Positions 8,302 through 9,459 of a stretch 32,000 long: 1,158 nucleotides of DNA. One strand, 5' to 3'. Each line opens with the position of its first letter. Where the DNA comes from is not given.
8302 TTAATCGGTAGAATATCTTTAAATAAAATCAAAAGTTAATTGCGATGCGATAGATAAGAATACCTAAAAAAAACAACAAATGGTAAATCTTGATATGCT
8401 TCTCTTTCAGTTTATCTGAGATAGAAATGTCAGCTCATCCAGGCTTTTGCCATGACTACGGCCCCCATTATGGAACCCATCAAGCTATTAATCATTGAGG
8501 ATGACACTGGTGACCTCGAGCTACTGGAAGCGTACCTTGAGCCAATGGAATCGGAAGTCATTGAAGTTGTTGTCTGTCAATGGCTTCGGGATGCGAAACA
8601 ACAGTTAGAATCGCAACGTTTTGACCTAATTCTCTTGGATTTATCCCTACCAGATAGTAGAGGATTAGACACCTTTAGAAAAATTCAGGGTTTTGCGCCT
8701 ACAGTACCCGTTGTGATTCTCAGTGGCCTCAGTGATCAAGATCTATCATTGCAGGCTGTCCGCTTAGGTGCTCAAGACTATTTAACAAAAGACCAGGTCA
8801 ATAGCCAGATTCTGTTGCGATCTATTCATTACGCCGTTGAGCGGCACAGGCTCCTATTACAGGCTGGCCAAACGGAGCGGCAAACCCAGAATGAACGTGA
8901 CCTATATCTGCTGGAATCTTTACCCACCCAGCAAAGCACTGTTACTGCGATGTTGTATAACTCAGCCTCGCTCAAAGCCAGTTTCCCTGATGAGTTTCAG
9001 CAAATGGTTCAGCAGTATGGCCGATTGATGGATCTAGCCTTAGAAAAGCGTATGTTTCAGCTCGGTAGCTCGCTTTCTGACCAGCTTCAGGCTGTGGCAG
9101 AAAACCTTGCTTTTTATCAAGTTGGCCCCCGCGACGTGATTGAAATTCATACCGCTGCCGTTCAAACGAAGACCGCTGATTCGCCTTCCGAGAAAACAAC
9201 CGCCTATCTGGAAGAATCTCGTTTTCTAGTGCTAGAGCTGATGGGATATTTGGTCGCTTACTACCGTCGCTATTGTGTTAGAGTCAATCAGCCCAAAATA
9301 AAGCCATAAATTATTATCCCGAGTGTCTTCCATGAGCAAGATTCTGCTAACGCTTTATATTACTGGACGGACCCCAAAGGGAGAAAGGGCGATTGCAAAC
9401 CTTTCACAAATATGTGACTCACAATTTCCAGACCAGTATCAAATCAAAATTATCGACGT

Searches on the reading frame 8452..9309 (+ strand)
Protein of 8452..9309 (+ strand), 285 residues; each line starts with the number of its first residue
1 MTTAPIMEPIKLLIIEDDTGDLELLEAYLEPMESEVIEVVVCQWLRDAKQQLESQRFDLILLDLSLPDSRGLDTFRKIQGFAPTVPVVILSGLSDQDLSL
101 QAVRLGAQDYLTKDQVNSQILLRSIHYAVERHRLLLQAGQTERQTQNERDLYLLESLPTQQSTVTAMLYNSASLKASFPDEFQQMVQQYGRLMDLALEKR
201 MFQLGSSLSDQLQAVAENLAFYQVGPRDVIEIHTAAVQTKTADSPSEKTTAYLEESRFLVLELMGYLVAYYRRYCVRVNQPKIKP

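Call 71: search_protein_families(library=pfam, proteins=[window:8452-9309:+], max_evalue=0.00001)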
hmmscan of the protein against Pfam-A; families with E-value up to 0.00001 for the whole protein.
window:8452-9309:+ (285 aa): 1 family
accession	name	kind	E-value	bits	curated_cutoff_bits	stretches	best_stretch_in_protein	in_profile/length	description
PF00072.30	Response_reg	-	2.9e-21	76.2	30.2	1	13-120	2-106/111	Response regulator receiver domain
